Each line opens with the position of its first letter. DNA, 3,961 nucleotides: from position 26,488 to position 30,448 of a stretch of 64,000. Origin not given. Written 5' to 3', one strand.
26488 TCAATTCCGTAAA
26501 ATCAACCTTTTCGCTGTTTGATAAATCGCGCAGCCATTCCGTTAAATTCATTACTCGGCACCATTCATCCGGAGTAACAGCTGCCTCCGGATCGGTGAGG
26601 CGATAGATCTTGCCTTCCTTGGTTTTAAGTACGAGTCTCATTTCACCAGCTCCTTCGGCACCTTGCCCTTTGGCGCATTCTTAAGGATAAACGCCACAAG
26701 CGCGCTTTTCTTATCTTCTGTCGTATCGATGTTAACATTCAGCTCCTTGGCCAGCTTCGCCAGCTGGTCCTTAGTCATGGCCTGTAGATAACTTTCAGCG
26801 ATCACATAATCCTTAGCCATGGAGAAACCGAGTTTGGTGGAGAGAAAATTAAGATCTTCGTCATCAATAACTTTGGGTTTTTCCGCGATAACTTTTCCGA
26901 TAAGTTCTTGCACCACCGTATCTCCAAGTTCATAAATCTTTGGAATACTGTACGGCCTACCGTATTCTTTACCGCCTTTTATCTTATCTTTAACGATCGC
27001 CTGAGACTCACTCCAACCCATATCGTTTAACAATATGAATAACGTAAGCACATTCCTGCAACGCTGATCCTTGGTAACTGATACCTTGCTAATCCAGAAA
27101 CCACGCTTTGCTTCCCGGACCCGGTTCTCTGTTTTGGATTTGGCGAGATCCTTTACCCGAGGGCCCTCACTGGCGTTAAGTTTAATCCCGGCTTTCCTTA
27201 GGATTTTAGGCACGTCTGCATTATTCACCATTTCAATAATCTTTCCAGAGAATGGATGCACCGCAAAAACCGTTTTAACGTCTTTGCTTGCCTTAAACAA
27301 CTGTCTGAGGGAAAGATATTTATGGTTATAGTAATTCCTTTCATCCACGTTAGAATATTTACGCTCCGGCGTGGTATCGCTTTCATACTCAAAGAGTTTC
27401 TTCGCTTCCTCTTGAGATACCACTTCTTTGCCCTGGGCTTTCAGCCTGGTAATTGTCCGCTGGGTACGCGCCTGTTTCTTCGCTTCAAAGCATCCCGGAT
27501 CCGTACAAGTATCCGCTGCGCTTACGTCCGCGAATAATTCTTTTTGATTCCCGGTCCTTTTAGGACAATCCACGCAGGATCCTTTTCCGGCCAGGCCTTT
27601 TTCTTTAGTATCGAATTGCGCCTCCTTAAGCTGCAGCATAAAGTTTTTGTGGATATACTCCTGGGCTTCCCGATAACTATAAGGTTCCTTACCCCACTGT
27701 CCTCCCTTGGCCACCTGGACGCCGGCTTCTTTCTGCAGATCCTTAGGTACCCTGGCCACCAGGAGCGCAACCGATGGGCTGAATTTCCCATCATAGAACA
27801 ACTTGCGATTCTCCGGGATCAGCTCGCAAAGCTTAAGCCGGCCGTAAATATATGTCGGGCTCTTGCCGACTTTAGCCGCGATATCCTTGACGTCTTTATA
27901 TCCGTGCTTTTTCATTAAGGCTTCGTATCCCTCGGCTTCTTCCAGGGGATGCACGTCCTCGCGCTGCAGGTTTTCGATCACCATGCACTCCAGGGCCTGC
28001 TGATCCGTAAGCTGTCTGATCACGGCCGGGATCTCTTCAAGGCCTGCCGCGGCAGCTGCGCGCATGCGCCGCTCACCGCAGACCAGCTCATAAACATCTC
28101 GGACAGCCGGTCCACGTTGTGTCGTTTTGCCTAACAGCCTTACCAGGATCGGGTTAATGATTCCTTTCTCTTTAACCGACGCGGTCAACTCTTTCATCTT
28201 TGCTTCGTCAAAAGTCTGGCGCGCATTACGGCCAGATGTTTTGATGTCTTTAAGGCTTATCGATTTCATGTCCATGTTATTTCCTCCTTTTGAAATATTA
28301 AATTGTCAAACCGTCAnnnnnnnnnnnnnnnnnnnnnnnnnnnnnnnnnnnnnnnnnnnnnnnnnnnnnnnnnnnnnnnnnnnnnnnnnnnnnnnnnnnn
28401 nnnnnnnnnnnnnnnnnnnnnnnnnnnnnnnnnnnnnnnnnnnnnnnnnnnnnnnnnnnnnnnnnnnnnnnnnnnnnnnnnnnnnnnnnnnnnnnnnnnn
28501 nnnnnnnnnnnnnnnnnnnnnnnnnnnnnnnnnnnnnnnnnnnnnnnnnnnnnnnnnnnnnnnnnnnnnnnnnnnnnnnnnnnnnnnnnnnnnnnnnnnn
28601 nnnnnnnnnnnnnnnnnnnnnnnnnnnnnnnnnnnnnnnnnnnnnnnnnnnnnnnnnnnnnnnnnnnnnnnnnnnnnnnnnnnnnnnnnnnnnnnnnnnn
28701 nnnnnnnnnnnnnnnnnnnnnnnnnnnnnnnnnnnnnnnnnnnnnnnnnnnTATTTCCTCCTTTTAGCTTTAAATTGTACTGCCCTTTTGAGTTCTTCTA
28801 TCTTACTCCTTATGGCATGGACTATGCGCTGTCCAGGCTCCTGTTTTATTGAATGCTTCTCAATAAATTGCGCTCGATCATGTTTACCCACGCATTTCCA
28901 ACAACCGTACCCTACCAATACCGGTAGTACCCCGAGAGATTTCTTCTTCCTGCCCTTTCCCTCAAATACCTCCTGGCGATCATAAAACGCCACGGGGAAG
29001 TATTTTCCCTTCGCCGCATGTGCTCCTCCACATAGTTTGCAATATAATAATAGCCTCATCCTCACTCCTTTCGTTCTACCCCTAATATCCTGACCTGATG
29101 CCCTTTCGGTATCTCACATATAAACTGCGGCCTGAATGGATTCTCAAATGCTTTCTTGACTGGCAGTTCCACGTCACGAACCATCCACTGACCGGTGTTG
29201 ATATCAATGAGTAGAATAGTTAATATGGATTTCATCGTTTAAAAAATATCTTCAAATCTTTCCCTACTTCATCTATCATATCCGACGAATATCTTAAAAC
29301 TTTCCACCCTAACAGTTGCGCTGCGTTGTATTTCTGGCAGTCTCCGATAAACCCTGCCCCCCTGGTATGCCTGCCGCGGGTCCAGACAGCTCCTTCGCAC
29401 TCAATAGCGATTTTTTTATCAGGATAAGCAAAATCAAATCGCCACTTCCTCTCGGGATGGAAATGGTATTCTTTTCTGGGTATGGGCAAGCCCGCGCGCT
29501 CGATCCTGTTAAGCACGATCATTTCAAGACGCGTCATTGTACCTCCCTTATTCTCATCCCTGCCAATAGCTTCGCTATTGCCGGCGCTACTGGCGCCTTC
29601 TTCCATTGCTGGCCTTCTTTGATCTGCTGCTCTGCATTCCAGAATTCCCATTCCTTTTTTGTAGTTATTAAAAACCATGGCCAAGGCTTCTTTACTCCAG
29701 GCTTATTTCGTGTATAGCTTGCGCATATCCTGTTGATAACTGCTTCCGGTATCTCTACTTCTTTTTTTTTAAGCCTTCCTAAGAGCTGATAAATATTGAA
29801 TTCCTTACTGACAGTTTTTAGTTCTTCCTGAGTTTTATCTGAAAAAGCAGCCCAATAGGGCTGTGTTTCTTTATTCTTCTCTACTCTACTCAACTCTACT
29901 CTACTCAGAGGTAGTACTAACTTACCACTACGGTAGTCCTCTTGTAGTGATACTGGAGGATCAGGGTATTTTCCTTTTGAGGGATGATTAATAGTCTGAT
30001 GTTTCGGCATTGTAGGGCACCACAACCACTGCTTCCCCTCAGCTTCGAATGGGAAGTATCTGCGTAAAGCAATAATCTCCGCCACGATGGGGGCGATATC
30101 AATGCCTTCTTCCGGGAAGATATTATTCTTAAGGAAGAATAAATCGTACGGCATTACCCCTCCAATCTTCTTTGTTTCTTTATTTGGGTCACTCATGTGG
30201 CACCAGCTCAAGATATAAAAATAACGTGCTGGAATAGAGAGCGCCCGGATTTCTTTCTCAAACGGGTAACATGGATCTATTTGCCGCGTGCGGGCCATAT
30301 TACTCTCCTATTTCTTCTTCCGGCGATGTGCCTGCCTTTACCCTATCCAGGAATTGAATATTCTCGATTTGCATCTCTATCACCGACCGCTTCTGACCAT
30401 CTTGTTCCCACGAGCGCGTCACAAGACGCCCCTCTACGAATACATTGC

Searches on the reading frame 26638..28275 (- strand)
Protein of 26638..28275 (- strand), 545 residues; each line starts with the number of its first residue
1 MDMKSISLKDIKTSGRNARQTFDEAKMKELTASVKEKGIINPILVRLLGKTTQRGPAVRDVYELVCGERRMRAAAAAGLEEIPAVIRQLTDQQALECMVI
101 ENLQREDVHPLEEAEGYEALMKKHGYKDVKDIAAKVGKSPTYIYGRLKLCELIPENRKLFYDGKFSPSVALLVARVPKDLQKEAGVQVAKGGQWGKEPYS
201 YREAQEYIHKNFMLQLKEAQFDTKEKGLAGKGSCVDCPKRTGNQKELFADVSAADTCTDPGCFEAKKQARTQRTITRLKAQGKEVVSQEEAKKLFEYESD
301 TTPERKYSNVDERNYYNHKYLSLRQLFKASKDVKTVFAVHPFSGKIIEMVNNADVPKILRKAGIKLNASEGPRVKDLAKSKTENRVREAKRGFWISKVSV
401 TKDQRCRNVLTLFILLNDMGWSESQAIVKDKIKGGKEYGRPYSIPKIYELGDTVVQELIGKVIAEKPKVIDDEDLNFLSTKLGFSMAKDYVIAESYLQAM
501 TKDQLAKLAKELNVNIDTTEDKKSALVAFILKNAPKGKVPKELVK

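Call 90: search_protein_families(library=phrogs, proteins=[window:26638-28275:-], max_evalue=0.00001)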
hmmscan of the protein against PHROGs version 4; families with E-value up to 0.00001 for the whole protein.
window:26638-28275:- (545 aa): 14 families
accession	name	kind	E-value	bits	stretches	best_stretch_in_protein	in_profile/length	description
phrog_18726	-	unknown function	1.8e-42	146.8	1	1-277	1-297/572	-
phrog_4715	-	DNA, RNA and nucleotide metabolism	4.1e-36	125.6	1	2-292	146-405/630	ParB-like partition protein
phrog_3264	-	DNA, RNA and nucleotide metabolism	3.2e-33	116.8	1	4-155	50-190/337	ParB-like partition protein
phrog_6218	-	DNA, RNA and nucleotide metabolism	5.3e-28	99.4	1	16-152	18-144/506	ParB-like partition protein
phrog_1033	-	DNA, RNA and nucleotide metabolism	5.5e-15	57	1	8-220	38-251/334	ParB-like partition protein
phrog_620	-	DNA, RNA and nucleotide metabolism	4.7e-09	37.6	1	1-102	7-95/217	ParB-like partition protein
phrog_498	-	other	5.5e-09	36.1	1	1-101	33-122/633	DNA methyltransferase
phrog_3951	-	unknown function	3.6e-08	34.3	1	3-96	18-105/301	-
phrog_8071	-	DNA, RNA and nucleotide metabolism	3.1e-07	31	1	2-104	6-95/389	ParB-like partition protein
phrog_12047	-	DNA, RNA and nucleotide metabolism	9.9e-07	29.6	1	11-126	8-108/301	ParB-like partition nuclease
phrog_940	-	DNA, RNA and nucleotide metabolism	1.6e-06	28.6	1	2-107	5-97/388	nuclease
phrog_7783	-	unknown function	2e-06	27.8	1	25-158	25-152/634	-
phrog_723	-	DNA, RNA and nucleotide metabolism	4.3e-06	27.7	0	3-103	13-103/223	ParB-like partition protein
phrog_15396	-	DNA, RNA and nucleotide metabolism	7.5e-06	26.9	0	4-102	5-90/258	ParB-like partition nuclease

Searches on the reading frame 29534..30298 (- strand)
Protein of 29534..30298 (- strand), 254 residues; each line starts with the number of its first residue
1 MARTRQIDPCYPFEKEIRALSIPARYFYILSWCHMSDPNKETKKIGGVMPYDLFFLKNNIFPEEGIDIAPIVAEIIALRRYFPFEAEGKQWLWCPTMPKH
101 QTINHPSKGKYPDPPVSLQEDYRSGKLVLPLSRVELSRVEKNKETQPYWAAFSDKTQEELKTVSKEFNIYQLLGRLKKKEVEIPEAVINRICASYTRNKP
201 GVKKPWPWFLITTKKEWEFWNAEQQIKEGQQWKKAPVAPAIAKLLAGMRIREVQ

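Call 90: search_protein_families(library=phrogs, proteins=[window:29534-30298:-], max_evalue=0.00001)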
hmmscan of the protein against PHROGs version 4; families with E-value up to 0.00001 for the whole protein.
window:29534-30298:- (254 aa): 1 family
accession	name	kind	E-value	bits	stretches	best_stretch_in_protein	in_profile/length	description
phrog_1408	-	DNA, RNA and nucleotide metabolism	2e-09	38.3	1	1-160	1-151/302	replication initiation protein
